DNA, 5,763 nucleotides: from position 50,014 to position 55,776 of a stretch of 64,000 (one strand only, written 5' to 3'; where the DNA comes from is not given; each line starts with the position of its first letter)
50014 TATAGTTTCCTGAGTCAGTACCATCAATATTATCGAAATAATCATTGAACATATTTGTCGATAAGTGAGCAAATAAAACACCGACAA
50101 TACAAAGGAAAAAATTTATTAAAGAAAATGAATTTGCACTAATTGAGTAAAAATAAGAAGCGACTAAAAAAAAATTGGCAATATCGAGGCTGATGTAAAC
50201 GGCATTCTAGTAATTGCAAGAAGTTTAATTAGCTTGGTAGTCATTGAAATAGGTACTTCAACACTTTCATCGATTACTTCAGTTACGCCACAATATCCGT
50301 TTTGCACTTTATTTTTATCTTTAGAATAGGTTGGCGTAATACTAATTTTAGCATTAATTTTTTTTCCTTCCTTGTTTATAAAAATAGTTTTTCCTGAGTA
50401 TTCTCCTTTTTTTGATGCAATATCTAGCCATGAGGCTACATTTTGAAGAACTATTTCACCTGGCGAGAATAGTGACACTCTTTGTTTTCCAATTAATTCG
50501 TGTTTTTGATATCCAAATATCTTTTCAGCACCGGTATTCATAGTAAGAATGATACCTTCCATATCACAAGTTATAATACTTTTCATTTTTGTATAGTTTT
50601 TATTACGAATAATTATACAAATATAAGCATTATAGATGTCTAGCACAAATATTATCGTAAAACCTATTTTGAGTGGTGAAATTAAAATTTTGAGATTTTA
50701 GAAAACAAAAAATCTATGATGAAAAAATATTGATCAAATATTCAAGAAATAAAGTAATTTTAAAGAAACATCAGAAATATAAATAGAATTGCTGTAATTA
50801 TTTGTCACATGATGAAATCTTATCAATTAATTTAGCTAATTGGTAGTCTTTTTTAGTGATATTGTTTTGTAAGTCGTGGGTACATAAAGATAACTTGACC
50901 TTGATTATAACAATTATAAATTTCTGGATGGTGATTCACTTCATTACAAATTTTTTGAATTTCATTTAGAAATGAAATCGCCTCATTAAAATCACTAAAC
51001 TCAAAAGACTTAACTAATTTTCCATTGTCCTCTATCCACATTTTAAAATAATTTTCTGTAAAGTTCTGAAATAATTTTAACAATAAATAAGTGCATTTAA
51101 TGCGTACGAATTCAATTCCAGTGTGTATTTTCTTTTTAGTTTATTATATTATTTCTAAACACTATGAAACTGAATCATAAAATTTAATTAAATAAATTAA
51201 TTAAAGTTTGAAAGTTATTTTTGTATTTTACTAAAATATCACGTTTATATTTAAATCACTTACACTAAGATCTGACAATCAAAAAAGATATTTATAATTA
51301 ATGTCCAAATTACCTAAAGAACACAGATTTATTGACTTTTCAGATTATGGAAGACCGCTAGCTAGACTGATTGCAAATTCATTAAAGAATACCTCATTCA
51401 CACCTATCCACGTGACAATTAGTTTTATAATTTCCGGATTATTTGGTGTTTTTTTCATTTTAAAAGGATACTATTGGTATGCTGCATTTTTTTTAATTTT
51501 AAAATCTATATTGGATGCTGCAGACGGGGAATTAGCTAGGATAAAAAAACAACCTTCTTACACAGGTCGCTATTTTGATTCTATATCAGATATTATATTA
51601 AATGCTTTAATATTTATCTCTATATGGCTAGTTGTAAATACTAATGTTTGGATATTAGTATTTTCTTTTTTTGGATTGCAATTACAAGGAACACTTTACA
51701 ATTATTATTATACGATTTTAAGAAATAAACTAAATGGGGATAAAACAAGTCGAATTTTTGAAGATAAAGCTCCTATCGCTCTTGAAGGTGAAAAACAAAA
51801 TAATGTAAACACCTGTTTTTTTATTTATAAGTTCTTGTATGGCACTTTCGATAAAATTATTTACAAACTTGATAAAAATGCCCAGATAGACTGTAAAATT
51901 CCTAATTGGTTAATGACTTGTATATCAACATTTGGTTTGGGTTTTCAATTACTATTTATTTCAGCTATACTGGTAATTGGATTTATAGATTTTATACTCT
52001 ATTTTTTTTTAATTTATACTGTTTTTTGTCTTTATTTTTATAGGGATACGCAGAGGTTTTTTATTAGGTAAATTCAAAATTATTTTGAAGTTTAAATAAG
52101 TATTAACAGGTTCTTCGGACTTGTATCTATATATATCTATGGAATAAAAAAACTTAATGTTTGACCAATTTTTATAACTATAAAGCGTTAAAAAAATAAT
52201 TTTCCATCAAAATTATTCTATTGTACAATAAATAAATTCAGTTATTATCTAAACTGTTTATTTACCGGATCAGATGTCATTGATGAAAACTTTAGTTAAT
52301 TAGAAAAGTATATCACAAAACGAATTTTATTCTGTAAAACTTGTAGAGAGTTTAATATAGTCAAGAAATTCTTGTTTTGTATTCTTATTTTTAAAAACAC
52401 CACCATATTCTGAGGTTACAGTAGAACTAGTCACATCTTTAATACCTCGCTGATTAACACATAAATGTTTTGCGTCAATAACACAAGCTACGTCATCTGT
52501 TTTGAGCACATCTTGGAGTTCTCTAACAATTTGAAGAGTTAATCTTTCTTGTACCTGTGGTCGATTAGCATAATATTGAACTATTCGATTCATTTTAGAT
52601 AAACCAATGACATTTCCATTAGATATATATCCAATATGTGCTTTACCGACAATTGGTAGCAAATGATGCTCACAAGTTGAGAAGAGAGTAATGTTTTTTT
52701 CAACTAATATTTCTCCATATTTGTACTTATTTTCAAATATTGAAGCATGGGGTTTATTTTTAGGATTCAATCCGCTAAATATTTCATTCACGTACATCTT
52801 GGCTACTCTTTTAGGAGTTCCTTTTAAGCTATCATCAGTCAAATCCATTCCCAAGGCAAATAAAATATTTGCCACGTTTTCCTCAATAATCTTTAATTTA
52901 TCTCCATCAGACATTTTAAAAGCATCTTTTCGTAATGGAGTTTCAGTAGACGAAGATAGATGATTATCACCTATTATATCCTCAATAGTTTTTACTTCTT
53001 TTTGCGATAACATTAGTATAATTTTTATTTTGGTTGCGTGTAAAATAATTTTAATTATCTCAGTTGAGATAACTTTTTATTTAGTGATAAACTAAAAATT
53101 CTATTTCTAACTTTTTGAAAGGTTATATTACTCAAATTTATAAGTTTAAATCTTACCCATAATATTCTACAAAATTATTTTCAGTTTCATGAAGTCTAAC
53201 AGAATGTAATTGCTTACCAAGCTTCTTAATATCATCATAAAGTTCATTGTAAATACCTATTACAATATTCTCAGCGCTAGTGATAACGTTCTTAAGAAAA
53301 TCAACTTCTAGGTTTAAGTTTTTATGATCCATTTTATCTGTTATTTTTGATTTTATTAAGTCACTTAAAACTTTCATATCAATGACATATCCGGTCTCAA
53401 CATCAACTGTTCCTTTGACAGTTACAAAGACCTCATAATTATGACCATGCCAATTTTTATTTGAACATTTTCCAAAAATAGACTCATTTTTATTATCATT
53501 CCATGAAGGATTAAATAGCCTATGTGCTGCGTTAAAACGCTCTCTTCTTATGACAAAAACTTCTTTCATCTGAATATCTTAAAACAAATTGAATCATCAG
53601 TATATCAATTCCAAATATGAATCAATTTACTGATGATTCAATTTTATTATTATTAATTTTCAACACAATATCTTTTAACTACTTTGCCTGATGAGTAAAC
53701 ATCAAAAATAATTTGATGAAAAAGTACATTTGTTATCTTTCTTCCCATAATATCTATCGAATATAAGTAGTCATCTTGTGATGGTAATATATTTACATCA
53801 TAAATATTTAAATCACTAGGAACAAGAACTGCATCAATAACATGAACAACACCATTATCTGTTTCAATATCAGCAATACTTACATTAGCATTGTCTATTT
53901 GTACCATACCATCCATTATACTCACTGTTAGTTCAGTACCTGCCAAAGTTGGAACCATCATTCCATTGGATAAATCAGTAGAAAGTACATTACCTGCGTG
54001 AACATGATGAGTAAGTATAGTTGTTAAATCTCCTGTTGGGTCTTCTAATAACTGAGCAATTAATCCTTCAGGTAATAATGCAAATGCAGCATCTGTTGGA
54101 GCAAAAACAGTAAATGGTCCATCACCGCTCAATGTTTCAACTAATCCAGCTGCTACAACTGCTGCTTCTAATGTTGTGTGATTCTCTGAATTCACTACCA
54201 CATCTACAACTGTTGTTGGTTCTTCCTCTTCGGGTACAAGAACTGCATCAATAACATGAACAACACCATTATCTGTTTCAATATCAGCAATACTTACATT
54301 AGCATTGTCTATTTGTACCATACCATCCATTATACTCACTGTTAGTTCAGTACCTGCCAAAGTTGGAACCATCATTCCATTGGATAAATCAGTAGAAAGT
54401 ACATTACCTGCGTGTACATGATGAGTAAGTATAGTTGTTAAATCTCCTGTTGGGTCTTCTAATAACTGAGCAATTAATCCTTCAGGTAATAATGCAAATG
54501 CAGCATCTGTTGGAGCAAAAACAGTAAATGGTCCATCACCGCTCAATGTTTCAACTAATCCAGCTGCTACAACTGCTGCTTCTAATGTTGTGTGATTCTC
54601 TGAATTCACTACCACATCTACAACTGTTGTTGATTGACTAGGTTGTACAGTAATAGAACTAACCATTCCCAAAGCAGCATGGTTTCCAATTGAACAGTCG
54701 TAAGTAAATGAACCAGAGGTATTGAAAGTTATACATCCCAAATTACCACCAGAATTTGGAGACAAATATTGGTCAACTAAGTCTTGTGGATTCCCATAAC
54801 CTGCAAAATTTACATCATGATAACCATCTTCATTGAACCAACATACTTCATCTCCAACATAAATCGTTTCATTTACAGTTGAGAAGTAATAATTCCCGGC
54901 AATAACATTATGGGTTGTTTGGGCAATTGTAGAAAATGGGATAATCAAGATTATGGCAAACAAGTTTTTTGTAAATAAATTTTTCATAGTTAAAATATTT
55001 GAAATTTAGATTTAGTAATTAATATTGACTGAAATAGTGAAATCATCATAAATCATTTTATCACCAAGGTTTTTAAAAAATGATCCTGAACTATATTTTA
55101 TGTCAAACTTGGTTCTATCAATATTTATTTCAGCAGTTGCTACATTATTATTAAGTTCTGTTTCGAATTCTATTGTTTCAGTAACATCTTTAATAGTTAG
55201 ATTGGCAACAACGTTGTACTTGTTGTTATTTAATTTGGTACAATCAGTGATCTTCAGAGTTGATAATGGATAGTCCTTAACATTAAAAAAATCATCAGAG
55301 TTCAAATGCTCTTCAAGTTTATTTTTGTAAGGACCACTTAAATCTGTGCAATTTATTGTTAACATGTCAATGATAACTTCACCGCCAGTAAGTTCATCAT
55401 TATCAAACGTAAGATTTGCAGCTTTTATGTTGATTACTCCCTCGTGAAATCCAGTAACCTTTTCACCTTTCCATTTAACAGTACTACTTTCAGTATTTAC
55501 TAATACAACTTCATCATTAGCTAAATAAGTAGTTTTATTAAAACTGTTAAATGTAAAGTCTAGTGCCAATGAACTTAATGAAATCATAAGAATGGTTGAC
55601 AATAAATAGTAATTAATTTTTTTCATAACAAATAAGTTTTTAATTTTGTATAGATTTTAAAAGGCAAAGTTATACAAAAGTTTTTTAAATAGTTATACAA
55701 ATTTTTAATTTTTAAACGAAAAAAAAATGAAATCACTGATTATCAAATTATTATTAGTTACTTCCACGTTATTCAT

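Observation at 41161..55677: Shared palindrome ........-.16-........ overlapping the -7 box of at least four promoters in the light island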

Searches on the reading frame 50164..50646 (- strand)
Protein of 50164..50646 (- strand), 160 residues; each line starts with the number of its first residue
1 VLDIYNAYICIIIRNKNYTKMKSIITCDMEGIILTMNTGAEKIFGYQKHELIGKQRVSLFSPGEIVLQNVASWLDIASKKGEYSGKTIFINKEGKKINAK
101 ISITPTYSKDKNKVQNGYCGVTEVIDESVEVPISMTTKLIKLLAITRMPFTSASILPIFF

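Call 11: search_protein_families(library=pfam, proteins=[window:50164-50646:-])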
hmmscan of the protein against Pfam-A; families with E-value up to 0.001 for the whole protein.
window:50164-50646:- (160 aa): 3 families
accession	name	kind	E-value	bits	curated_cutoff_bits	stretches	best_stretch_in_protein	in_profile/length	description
PF13426.13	PAS_9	-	1.7e-09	38.3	27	1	23-113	3-91/103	PAS domain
PF00989.32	PAS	-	6.7e-06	26.5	22.6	1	24-114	14-104/113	PAS fold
PF08447.18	PAS_3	-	4e-05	24.2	25.6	1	34-113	2-82/89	PAS fold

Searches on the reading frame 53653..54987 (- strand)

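Call 12: search_protein_families(library=pfam, proteins=[window:53653-54987:-])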
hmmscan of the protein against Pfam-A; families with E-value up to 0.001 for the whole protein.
window:53653-54987:- (444 aa): 2 families
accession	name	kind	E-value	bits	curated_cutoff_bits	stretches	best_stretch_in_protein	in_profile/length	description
PF02469.27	Fasciclin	-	1.7e-69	232.2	22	2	131-252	2-123/123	Fasciclin domain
PF00127.26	Copper-bind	-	2.5e-06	28.2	21.2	1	30-115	9-99/99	Copper binding proteins, plastocyanin/azurin family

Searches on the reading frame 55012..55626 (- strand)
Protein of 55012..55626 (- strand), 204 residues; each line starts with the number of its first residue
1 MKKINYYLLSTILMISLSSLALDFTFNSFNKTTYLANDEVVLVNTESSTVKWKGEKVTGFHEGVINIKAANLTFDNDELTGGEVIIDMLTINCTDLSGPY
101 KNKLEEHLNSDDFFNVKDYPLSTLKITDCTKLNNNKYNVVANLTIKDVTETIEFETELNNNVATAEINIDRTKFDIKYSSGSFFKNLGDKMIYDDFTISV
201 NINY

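Call 11: search_protein_families(library=pfam, proteins=[window:55012-55626:-])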
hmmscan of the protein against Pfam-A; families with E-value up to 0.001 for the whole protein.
window:55012-55626:- (204 aa): 1 family
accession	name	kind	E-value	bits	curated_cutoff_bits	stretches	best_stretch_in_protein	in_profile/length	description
PF04264.18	YceI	-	3.2e-23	83.2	23.7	1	43-203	3-149/150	YceI-like domain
